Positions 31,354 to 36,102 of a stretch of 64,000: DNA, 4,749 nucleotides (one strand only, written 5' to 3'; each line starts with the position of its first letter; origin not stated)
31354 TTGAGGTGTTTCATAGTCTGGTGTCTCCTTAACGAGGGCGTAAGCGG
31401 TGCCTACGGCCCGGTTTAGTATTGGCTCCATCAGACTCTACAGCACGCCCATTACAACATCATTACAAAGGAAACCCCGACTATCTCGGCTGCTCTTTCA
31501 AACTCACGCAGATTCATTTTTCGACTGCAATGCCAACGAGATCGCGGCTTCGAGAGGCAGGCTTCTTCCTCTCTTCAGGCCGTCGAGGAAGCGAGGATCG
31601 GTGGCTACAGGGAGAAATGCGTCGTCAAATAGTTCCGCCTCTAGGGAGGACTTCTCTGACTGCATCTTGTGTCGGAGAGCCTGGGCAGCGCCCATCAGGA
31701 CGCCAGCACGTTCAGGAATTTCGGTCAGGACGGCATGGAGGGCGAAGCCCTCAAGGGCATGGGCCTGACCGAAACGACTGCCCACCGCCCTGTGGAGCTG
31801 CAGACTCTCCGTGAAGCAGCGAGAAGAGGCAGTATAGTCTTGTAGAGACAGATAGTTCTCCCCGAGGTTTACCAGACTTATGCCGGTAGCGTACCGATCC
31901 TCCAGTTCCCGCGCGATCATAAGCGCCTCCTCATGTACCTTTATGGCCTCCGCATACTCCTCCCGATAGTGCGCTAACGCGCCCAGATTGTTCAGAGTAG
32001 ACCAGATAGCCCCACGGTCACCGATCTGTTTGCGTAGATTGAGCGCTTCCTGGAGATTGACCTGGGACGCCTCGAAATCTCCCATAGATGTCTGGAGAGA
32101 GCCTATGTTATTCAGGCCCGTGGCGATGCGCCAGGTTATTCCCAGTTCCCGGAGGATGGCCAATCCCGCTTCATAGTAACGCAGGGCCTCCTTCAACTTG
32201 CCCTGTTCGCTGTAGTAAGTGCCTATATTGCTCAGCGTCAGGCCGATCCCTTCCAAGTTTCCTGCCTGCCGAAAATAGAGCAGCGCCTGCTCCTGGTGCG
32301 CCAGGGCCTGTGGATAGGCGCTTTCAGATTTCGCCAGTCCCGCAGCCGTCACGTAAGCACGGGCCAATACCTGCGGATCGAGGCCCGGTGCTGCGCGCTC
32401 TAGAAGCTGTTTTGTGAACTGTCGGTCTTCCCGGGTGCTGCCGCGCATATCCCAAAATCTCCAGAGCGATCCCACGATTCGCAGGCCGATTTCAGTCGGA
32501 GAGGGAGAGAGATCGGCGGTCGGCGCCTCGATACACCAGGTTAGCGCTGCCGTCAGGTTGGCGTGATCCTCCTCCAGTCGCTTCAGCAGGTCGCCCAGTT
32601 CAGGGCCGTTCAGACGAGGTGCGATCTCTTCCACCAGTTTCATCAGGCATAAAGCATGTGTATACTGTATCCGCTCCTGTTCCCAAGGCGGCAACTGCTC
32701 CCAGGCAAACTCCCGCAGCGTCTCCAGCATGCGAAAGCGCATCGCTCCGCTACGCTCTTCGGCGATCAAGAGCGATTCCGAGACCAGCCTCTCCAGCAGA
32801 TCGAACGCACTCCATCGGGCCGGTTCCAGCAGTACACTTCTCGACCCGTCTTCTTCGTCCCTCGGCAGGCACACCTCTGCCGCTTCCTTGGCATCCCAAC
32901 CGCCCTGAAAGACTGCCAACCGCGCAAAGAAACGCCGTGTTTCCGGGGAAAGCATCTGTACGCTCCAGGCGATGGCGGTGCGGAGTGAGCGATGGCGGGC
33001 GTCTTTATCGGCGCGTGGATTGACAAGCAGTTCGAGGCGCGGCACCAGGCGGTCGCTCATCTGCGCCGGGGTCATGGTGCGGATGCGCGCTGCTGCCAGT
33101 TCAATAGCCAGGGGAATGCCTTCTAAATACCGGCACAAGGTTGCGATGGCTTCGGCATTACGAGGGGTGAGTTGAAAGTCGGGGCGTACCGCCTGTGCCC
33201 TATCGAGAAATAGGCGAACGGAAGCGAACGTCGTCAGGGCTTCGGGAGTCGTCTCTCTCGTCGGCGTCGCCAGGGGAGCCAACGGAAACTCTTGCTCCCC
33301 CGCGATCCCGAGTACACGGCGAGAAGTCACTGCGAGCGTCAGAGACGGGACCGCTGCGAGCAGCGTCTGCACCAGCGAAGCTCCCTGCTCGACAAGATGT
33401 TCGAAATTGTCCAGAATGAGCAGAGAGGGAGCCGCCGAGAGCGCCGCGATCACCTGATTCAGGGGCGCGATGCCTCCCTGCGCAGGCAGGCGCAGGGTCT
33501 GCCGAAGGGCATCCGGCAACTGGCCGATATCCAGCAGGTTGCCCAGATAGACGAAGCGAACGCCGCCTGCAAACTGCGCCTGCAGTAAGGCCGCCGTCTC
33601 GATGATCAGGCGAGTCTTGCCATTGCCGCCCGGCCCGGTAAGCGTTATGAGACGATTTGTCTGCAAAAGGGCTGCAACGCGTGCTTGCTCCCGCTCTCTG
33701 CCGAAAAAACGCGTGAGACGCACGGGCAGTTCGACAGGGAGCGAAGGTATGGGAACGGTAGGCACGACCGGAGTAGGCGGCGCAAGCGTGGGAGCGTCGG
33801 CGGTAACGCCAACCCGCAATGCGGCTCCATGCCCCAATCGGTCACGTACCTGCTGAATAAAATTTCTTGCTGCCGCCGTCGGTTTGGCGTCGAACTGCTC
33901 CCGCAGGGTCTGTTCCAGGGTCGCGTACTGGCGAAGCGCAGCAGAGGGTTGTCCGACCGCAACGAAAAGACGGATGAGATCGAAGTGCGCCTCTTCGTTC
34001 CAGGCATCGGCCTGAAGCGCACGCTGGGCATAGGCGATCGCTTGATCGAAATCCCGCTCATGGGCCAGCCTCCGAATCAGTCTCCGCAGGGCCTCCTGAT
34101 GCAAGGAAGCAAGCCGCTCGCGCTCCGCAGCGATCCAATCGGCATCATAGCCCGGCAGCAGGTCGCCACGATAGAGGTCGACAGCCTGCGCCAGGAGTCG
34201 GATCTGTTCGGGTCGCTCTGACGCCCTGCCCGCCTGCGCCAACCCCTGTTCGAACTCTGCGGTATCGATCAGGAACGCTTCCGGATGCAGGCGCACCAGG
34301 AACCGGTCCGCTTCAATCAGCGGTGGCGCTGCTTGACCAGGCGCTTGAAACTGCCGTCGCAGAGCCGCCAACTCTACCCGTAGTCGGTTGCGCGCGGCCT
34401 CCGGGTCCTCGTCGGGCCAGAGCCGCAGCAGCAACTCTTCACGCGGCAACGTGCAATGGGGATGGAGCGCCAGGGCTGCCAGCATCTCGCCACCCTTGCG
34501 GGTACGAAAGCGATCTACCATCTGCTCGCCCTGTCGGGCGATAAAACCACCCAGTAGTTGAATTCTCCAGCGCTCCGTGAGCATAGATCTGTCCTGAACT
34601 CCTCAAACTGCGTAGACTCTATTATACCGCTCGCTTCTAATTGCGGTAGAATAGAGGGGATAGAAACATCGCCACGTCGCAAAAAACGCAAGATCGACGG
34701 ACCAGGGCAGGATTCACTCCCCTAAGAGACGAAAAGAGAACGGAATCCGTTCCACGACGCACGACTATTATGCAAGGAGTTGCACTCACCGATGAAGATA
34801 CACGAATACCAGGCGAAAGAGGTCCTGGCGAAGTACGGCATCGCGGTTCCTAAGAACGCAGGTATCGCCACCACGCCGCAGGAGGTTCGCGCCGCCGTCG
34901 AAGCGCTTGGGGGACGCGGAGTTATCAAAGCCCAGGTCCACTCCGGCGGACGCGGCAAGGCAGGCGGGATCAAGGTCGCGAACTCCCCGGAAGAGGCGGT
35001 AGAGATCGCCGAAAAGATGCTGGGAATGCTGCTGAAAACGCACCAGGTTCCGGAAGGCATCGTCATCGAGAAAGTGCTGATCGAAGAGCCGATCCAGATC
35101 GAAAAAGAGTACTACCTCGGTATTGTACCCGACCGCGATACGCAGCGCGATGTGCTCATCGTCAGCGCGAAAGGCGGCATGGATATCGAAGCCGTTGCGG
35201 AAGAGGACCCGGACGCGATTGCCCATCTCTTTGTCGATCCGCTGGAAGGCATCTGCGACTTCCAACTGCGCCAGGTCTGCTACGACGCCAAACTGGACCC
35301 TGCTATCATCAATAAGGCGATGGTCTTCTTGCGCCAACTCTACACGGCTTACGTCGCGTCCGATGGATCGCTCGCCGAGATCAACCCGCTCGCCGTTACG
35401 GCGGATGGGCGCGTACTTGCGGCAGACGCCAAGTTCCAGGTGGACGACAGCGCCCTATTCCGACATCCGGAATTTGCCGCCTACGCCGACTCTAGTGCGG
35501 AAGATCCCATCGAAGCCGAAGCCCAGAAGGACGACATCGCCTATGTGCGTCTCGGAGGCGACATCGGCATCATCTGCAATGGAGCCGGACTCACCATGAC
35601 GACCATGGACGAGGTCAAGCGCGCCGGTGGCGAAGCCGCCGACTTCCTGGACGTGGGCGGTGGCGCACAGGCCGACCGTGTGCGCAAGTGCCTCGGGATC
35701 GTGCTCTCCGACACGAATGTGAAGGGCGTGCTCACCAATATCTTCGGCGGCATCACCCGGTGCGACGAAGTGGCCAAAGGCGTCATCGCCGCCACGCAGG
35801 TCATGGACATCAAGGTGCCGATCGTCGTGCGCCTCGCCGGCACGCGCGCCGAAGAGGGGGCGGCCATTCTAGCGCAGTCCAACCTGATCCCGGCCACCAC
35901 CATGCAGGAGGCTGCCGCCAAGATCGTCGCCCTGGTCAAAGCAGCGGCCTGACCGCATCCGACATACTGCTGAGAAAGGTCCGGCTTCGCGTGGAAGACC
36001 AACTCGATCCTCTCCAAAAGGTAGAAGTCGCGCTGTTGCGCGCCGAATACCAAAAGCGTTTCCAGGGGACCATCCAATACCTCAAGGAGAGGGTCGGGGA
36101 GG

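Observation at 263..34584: Four BTAD–NB-ARC–TPR loci in 35 kb, each intact copy immediately followed by a secreted-protein gene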

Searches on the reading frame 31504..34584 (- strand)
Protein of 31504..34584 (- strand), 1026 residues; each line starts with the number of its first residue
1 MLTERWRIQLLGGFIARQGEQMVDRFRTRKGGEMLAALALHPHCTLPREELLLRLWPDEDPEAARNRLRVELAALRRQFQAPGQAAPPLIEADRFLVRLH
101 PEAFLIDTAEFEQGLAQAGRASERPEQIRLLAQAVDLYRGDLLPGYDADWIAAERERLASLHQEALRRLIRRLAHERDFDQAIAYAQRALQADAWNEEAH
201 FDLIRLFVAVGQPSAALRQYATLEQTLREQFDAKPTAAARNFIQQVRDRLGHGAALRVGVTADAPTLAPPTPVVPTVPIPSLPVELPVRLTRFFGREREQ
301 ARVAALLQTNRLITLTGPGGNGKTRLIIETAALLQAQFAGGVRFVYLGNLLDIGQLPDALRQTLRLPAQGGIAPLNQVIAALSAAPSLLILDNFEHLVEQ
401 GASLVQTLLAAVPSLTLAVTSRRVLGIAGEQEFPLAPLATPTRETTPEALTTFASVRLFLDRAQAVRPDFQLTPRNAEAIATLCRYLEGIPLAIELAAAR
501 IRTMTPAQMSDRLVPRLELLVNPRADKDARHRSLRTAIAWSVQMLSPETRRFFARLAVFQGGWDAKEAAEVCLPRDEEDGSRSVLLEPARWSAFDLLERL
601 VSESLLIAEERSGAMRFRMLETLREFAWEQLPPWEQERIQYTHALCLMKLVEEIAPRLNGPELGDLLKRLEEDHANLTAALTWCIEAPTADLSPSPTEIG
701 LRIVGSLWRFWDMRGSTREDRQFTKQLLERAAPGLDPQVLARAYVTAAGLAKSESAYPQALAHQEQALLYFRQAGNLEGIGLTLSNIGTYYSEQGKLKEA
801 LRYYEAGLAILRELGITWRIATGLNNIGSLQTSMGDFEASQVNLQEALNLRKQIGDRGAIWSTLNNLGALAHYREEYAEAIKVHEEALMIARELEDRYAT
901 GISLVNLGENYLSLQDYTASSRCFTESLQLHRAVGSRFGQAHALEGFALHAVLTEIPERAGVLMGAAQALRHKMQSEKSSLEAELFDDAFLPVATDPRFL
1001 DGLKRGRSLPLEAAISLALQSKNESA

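Call 3: search_protein_families(library=pfam, proteins=[window:31504-34584:-], max_evalue=0.01)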
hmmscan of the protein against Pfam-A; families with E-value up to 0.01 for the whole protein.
window:31504-34584:- (1026 aa): 16 families
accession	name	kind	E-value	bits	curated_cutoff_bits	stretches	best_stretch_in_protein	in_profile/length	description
PF13424.12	TPR_12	-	3.1e-24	85.4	30.1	3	863-932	5-76/77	Tetratricopeptide repeat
PF03704.23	BTAD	-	2.7e-17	63.9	22.1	1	106-247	1-146/146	Bacterial transcriptional activator domain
PF00515.34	TPR_1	-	2.7e-15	55.9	27.8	1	783-810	3-30/34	Tetratricopeptide repeat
PF13374.12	TPR_10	-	1.4e-13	50.8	27.5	2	783-814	4-35/42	Tetratricopeptide repeat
PF07719.23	TPR_2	-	1.8e-11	43.6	27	0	783-810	3-30/34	Tetratricopeptide repeat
PF13176.12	TPR_7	-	2e-08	34.1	27.9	0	863-897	1-35/36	Tetratricopeptide repeat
PF13181.12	TPR_8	-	3.3e-08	33.5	25.7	0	824-852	4-32/34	Tetratricopeptide repeat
PF00486.34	Trans_reg_C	-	4e-06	27.2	26.2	1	28-91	7-68/77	Transcriptional regulatory protein, C terminal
PF14559.12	TPR_19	-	8.1e-06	26.5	25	1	174-226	2-54/68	Tetratricopeptide repeat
PF13191.12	AAA_16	-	2.3e-05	25.4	32.6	1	292-414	1-161/167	AAA ATPase domain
PF13401.12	AAA_22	-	0.00022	22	27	1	309-404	4-100/130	AAA domain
PF20703.3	nSTAND1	-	0.00049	20.3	27.1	1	292-401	15-131/379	Novel STAND NTPase 1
PF12862.13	ANAPC5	-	0.0075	16.8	23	0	859-897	36-74/91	Anaphase-promoting complex subunit 5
PF13428.12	TPR_14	-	0.0079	17.2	23.5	1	164-206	2-44/44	Tetratricopeptide repeat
PF25201.1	nSTAND6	-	0.0086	16.6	27.7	0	294-337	2-45/148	Novel STAND NTPase 6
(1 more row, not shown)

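Call 36: search_protein_families(library=padloc, proteins=[window:31504-34584:-], max_evalue=0.01)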
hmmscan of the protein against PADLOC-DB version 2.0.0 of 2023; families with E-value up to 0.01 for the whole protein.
window:31504-34584:- (1026 aa): 2 families
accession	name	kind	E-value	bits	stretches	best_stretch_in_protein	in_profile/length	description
PDLC01169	TPR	-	6.3e-15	53.2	2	821-933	109-220/252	TPR repeats containing protein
PDLC04140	mad8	-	0.0019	15.7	0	290-346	2-62/314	mads_8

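Call 37: search_protein_families(library=ncbifam, proteins=[window:31504-34584:-], max_evalue=0.01)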
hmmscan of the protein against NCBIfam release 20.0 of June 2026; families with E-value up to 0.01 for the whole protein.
window:31504-34584:- (1026 aa): 8 families
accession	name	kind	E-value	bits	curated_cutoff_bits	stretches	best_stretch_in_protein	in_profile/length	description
NF041717.1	HaaA_phane_TPR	equivalog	7.4e-24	83.9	1125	2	755-946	566-797/882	cyclophane-containing RiPP biosynthesis TPR protein HaaT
NF053617.1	SARPRegAfsRStmc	equivalog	1.8e-17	62.7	1430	1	712-936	747-971/986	SARP-family global regulator AfsR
NF053520.1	HK_Porph_FimS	equivalog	6.6e-17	61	600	2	736-881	119-264/618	sensor histidine kinase FimS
TIGR02521.1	type_IV_pilW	equivalog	2.2e-06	27.4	154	1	757-853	74-167/234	type IV pilus biogenesis/stability protein PilW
NF053779.1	BT3442_fam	equivalog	3.6e-05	22.7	940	1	740-904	108-265/563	BT3442 family protein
NF040586.1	FxSxx_TPR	equivalog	3.7e-05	22.4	300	2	475-894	172-589/830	FxSxx-COOH system tetratricopeptide repeat protein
NF041231.1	BagI_FevR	exception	0.00048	19.6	500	1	33-153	17-139/315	AfsR/SARP family transcriptional regulator BagI/FevR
NF002725.1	PRK02603.1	equivalog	0.002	18.2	143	0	751-846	45-131/173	photosystem I assembly protein Ycf3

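Call 62: find_homologous_proteins(query=window:31504-34584:-, max_evalue=1e-50)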
Query window:31504-34584:- (1026 aa): 6630 proteins with E <= 1e-50 among 8000 candidates; the best 120 are listed.
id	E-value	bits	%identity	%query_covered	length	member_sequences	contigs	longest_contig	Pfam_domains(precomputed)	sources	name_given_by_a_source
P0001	0.0e+0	2249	100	100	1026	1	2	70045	PF14559.13,PF03704.24,PF00515.35,PF13424.13,PF13176.13,PF00486.35,PF13181.13,PF07719.24,PF13191.13,PF13374.13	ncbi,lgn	-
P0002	0.0e+0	1588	73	99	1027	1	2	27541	PF14559.13,PF03704.24,PF17874.8,PF00515.35,PF13424.13,PF00486.35,PF13428.13,PF13181.13,PF07719.24,PF13374.13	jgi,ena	-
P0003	0.0e+0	1584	72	100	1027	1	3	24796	PF14559.13,PF03704.24,PF00515.35,PF13424.13,PF13176.13,PF00486.35,PF20703.4,PF13181.13,PF07719.24,PF13191.13,PF13374.13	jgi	jgi:predicted ATPase/DNA-binding SARP family transcriptional activator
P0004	0.0e+0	1568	72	99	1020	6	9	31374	PF03704.24,PF00515.35,PF13424.13,PF00486.35,PF13401.13,PF20703.4,PF13181.13,PF07719.24,PF13191.13,PF13374.13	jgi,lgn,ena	-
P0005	0.0e+0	1567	72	100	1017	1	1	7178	PF14559.13,PF03704.24,PF00515.35,PF13424.13,PF13176.13,PF00486.35,PF13181.13,PF07719.24,PF13374.13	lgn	-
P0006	0.0e+0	1518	70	99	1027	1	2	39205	PF03704.24,PF13431.13,PF12862.14,PF13176.13,PF00486.35,PF13191.13,PF13374.13,PF14559.13,PF17874.8,PF00515.35,PF13424.13,PF13181.13,PF07719.24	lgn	-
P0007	0.0e+0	1518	70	99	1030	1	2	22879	PF14559.13,PF03704.24,PF17874.8,PF00515.35,PF13424.13,PF00486.35,PF13181.13,PF07719.24,PF13374.13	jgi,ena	-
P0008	0.0e+0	1511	69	99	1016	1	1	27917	PF03704.24,PF13176.13,PF00486.35,PF13401.13,PF20703.4,PF13191.13,PF13374.13,PF14559.13,PF00515.35,PF13424.13,PF13181.13,PF07719.24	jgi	jgi:predicted ATPase/DNA-binding SARP family transcriptional activator/Tfp pilus assembly protein Pi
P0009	0.0e+0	1426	68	100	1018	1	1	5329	PF03704.24,PF12862.14,PF13176.13,PF24885.2,PF00486.35,PF13401.13,PF13191.13,PF13374.13,PF14559.13,PF17874.8,PF00515.35,PF13424.13,PF13181.13,PF07719.24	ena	-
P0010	0.0e+0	1410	67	100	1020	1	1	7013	PF14559.13,PF03704.24,PF17874.8,PF00515.35,PF13424.13,PF13176.13,PF00486.35,PF07719.24,PF13374.13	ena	-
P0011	0.0e+0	1399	67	100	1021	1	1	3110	PF14559.13,PF03704.24,PF00515.35,PF13424.13,PF00486.35,PF07719.24,PF13191.13,PF13374.13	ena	-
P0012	0.0e+0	1382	66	100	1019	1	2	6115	PF14559.13,PF03704.24,PF17874.8,PF00515.35,PF13424.13,PF13176.13,PF00486.35,PF13181.13,PF07719.24,PF13374.13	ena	-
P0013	0.0e+0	1367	65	100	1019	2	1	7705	PF14559.13,PF03704.24,PF17874.8,PF00515.35,PF13424.13,PF13176.13,PF00486.35,PF13181.13,PF07719.24,PF13374.13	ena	-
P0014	0.0e+0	1188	75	72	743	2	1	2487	PF17874.8,PF00515.35,PF13424.13,PF13181.13,PF07719.24,PF13374.13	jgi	-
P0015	1.2e-257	876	47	100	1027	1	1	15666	PF03704.24,PF13176.13,PF00486.35,PF13401.13,PF13428.13,PF13191.13,PF13374.13,PF17874.8,PF00515.35,PF13424.13,PF13181.13,PF07719.24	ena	-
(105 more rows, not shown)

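Call 63: find_encoding_contigs(protein=P0002, flank=3000, max_places=1)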
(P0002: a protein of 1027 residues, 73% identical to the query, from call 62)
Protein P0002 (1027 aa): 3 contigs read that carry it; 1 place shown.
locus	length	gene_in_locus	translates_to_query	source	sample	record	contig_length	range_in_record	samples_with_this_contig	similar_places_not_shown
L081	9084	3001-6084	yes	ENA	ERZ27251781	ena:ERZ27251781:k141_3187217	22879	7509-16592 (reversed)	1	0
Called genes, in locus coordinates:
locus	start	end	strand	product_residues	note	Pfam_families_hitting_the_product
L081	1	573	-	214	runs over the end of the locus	PF04542:Sigma70_r2, PF08281:Sigma70_r4_2, PF04545:Sigma70_r4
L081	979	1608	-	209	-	-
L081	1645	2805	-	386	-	PF08442:ATP-grasp_2, PF13549:ATP-grasp_5, PF24948:Citrate_synth_N, PF00549:Ligase_CoA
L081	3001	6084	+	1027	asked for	PF00486:Trans_reg_C (faint), PF03704:BTAD, PF07719:TPR_2 (faint), PF13428:TPR_14 (faint), PF13374:TPR_10 (faint), PF17874:TPR_MalT (faint), PF14559:TPR_19, PF13424:TPR_12, +2 more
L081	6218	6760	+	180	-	-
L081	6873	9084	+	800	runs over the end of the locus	-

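Call 64: find_encoding_contigs(protein=P0006, flank=3000, max_places=1)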
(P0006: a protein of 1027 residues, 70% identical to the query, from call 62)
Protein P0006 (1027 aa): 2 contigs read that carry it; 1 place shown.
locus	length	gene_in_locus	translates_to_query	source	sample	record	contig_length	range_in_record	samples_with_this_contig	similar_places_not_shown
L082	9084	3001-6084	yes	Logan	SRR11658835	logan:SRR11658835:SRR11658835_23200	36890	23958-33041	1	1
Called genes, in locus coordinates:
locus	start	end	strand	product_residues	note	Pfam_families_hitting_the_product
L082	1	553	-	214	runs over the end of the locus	PF04542:Sigma70_r2, PF08281:Sigma70_r4_2, PF04545:Sigma70_r4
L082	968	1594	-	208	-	-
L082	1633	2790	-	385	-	PF08442:ATP-grasp_2, PF13549:ATP-grasp_5, PF24948:Citrate_synth_N, PF00549:Ligase_CoA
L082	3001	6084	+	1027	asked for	PF00486:Trans_reg_C (weak), PF03704:BTAD, PF14559:TPR_19 (weak), PF13191:AAA_16 (weak), PF17874:TPR_MalT, PF13424:TPR_12, PF13374:TPR_10 (weak), PF13424:TPR_12, +6 more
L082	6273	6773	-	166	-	-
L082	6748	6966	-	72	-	-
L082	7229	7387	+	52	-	-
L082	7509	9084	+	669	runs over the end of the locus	PF13428:TPR_14 (faint), PF07719:TPR_2 (faint), PF13176:TPR_7 (faint), PF00515:TPR_1 (faint), PF13181:TPR_8 (faint)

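Call 65: find_encoding_contigs(protein=P0008, flank=3000, max_places=1)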
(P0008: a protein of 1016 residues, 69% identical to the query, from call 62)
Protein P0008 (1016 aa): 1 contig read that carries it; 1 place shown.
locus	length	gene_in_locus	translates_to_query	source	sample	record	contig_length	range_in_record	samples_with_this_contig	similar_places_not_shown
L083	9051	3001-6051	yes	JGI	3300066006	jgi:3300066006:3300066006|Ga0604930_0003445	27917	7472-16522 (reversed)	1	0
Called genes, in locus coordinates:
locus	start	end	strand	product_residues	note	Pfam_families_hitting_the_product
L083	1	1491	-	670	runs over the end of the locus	-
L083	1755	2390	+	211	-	PF14124:DUF4291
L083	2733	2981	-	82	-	-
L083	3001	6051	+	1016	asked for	PF00486:Trans_reg_C (faint), PF03704:BTAD, PF00515:TPR_1 (faint), PF07719:TPR_2 (faint), PF14559:TPR_19 (weak), PF20703:nSTAND1 (weak), PF13191:AAA_16 (weak), PF13424:TPR_12, +4 more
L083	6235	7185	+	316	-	-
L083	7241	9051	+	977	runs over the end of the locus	-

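Call 66: find_encoding_contigs(protein=P0013, flank=3000, max_places=1)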
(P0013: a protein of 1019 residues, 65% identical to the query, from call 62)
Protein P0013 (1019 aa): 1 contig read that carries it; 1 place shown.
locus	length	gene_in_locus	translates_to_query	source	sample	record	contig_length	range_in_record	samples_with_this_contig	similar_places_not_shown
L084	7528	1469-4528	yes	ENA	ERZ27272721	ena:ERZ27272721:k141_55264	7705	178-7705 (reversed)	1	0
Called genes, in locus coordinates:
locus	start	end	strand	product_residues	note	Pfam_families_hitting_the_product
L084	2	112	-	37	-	?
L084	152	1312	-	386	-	PF08442:ATP-grasp_2, PF13549:ATP-grasp_5, PF24948:Citrate_synth_N, PF00549:Ligase_CoA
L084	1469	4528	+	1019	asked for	PF00486:Trans_reg_C (weak), PF03704:BTAD, PF00515:TPR_1 (faint), PF07719:TPR_2 (faint), PF14559:TPR_19 (weak), PF13424:TPR_12, PF17874:TPR_MalT, PF13424:TPR_12, +3 more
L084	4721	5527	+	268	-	-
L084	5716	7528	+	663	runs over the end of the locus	?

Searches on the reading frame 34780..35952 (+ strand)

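Call 71: search_protein_families(library=pfam, proteins=[window:34780-35952:+], max_evalue=0.001)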
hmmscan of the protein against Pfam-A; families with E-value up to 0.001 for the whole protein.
window:34780-35952:+ (390 aa): 4 families
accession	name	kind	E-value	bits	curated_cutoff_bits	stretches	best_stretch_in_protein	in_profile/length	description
PF08442.15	ATP-grasp_2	-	3.5e-67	226.4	29.5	1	6-205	1-201/202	ATP-grasp domain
PF00549.24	Ligase_CoA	-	1.4e-23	83.9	24.5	1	266-380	2-123/128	CoA-ligase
PF24948.1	Citrate_synth_N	-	2.9e-14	53.5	83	1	6-228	4-227/232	ATP-citrate synthase ATP-grasp domain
PF13549.11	ATP-grasp_5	-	9e-10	38.7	27.6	1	8-221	11-221/221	ATP-grasp domain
